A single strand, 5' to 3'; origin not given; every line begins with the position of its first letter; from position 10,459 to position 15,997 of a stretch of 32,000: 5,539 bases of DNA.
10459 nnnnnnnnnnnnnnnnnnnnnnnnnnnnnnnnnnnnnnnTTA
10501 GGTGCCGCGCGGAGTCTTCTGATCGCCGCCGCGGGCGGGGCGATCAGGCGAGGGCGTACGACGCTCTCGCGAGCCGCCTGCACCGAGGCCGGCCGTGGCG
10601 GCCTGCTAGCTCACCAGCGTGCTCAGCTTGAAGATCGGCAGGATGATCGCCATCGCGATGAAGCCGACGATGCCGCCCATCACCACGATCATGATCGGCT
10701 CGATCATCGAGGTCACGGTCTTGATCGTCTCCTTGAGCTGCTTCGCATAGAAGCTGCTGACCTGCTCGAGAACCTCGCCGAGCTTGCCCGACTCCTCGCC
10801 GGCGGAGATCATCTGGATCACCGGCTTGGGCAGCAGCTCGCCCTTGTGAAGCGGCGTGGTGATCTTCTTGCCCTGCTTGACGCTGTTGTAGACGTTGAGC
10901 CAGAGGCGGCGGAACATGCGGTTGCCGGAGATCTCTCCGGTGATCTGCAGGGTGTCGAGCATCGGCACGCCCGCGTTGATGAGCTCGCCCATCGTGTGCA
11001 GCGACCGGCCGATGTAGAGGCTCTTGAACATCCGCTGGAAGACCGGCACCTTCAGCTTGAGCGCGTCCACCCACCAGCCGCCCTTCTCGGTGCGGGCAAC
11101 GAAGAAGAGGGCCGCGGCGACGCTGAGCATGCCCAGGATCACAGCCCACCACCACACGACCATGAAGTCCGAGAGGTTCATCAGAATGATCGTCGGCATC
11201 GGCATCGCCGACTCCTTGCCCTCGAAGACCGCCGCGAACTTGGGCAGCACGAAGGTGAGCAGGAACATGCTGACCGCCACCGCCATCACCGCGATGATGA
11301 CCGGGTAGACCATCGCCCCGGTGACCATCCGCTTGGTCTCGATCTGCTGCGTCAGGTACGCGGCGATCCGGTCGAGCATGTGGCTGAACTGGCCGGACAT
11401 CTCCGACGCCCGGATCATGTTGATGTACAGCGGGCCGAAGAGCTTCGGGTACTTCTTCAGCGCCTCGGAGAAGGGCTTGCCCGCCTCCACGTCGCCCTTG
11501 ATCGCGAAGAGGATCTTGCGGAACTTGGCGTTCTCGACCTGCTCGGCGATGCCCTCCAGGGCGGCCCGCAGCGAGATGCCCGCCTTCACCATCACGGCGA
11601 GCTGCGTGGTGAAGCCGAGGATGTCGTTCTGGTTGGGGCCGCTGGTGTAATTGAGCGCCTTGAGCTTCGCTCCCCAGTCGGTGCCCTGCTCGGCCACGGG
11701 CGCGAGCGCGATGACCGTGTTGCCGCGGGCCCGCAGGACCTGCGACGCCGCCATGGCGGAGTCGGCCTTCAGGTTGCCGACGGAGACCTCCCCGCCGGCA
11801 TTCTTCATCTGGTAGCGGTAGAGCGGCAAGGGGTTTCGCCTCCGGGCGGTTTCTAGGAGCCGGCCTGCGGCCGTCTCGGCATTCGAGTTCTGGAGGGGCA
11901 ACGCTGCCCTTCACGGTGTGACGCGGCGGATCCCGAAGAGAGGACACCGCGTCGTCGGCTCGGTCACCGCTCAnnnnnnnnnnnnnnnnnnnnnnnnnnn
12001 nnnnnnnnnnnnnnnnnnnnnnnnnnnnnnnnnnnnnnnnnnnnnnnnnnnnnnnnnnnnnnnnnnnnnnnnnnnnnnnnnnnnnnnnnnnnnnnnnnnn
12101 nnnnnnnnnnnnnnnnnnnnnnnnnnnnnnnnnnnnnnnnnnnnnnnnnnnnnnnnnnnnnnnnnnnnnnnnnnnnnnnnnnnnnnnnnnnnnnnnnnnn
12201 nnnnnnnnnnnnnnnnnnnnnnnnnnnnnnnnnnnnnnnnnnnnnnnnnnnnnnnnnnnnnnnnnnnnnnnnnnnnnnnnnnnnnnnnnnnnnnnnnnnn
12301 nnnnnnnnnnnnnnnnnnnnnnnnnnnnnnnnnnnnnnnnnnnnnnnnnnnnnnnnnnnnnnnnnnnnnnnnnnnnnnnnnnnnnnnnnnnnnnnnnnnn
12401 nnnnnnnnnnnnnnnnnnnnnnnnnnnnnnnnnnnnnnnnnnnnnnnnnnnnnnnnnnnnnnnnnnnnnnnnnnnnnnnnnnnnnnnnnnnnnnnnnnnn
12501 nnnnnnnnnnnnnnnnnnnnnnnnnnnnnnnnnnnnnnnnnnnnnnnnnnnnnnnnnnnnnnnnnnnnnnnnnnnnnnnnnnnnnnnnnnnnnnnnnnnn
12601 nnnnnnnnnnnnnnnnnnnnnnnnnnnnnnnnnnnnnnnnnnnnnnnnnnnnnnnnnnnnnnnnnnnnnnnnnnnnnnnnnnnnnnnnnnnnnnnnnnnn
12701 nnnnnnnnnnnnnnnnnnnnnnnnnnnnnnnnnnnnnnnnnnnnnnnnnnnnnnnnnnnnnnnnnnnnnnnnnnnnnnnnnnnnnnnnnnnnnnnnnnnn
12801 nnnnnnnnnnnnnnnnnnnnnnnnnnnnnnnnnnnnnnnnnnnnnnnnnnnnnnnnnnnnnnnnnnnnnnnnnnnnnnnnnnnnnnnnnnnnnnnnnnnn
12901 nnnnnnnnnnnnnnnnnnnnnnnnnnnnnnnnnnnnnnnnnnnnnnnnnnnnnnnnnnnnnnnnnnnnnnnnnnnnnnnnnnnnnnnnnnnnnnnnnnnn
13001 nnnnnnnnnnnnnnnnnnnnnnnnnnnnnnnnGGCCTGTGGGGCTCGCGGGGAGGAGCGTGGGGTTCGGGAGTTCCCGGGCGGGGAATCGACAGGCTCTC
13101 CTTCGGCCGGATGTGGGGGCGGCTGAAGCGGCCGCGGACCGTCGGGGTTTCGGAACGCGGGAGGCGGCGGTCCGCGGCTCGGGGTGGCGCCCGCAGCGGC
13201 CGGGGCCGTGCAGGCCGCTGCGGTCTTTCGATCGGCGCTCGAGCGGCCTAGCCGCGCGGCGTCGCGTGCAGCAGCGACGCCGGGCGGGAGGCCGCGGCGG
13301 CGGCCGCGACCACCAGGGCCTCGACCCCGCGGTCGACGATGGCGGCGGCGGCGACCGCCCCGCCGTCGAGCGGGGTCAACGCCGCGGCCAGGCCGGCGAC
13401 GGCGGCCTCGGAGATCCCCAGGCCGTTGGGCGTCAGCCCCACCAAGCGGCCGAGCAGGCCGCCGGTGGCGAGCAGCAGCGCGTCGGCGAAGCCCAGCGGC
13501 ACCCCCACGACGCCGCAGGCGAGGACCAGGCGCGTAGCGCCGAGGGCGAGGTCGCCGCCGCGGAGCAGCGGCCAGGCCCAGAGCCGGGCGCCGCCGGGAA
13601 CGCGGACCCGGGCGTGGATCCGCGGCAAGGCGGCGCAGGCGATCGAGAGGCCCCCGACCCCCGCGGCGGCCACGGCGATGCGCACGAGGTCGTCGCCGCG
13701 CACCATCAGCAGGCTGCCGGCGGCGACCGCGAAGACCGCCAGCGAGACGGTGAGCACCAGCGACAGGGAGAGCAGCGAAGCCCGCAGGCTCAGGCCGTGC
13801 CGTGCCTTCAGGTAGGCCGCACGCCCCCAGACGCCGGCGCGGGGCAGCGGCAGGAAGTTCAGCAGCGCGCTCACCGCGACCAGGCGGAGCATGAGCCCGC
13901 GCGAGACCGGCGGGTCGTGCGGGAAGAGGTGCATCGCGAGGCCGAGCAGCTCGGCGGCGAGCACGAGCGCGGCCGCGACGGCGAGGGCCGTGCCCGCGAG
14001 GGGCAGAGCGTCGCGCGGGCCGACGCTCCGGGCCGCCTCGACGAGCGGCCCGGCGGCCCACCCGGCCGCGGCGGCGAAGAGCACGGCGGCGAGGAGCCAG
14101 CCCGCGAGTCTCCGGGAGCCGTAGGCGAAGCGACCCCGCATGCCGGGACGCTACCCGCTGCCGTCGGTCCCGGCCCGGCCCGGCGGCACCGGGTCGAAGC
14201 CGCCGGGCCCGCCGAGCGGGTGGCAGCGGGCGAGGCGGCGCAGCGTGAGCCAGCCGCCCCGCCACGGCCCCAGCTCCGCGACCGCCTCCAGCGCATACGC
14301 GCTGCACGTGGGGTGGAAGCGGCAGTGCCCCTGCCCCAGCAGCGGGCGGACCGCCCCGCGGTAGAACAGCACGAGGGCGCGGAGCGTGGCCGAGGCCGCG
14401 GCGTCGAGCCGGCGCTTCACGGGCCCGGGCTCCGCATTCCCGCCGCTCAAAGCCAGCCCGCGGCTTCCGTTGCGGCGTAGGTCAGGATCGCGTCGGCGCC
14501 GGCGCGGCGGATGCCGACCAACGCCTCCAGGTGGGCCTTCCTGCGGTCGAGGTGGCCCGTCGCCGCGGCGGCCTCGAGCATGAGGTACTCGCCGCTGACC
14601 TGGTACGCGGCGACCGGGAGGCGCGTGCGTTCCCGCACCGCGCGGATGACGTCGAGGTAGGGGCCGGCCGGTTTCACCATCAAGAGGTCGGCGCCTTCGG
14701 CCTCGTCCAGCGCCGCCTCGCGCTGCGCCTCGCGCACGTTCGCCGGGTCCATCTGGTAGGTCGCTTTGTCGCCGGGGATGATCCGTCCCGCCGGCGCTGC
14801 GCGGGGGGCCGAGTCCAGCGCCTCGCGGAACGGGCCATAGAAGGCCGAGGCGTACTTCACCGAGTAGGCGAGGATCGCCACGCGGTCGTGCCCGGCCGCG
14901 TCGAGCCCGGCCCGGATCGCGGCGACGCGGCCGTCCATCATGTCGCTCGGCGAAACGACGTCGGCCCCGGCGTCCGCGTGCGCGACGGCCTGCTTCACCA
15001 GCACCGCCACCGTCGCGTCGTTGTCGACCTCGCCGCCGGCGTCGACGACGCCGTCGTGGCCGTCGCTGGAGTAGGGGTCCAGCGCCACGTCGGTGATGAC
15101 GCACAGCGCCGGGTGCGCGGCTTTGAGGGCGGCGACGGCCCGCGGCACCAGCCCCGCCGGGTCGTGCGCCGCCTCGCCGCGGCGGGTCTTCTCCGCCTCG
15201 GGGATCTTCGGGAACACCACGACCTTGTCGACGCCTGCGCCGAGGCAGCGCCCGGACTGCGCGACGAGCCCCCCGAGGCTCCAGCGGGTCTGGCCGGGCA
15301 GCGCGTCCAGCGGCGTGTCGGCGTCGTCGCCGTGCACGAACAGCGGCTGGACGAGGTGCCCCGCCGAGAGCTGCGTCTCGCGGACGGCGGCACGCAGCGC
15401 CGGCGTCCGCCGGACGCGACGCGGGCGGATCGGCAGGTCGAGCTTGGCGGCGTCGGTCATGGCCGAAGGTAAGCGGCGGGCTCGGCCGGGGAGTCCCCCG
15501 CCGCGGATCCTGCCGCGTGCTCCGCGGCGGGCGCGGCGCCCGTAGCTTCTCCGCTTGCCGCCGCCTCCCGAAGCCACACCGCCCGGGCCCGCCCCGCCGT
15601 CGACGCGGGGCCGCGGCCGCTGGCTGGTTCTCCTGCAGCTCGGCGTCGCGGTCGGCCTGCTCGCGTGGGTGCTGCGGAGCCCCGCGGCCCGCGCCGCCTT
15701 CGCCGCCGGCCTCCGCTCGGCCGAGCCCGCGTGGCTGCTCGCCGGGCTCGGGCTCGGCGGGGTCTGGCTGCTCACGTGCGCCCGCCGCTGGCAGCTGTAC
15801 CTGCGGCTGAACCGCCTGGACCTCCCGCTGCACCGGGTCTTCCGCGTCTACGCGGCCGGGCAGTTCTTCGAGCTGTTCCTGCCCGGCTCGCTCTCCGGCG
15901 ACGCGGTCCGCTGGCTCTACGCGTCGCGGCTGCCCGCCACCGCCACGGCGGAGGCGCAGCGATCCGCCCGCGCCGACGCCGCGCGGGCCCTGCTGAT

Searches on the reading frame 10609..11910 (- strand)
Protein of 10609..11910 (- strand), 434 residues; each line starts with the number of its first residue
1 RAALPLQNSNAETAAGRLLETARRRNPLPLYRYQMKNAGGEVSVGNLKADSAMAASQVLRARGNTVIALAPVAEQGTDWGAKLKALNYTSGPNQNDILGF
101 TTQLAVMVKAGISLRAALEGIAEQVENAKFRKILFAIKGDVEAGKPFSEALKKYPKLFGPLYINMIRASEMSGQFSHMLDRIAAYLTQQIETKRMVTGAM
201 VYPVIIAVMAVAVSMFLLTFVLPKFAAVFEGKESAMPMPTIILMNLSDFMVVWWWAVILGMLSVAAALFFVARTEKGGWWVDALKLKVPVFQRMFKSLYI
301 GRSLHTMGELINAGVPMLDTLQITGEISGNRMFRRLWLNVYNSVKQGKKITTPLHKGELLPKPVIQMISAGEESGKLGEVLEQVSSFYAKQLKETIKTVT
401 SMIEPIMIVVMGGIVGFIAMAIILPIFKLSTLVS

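Call 75: search_protein_families(library=pfam, proteins=[window:10609-11910:-], max_evalue=0.001)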
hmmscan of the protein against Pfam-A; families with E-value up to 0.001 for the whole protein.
window:10609-11910:- (434 aa): 1 family
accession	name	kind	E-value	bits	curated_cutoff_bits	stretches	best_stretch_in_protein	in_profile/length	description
PF00482.28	T2SSF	-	4e-62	208.2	25.2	2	100-223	1-125/125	Type II secretion system (T2SS), protein F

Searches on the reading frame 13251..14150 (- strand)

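Call 75: search_protein_families(library=pfam, proteins=[window:13251-14150:-], max_evalue=0.001)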
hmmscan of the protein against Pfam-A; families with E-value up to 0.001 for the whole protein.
window:13251-14150:- (300 aa): 1 family
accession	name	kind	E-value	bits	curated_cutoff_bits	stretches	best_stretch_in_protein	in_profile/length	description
PF03706.18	LPG_synthase_TM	-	5e-07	29.9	33.4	1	21-284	3-301/302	Lysylphosphatidylglycerol synthase TM region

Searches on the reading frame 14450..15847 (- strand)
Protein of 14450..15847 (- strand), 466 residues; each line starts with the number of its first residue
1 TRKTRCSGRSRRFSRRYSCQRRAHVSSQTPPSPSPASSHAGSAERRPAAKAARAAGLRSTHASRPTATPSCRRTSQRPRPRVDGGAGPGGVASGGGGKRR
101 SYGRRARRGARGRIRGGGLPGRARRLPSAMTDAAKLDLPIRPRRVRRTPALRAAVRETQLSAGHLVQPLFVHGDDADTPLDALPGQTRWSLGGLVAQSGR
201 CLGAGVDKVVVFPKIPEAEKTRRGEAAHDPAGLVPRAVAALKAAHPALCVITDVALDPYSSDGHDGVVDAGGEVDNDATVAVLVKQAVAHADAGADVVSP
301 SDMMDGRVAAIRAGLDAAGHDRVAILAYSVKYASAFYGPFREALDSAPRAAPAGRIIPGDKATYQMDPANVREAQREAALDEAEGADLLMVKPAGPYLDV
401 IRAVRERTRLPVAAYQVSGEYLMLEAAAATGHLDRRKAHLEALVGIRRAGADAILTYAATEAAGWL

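Call 75: search_protein_families(library=pfam, proteins=[window:14450-15847:-], max_evalue=0.001)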
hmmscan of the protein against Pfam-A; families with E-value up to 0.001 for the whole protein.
window:14450-15847:- (466 aa): 1 family
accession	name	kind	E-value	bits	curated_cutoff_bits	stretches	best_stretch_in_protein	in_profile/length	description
PF00490.27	ALAD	-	3.1e-124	414.7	24.6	1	141-465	3-317/317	Delta-aminolevulinic acid dehydratase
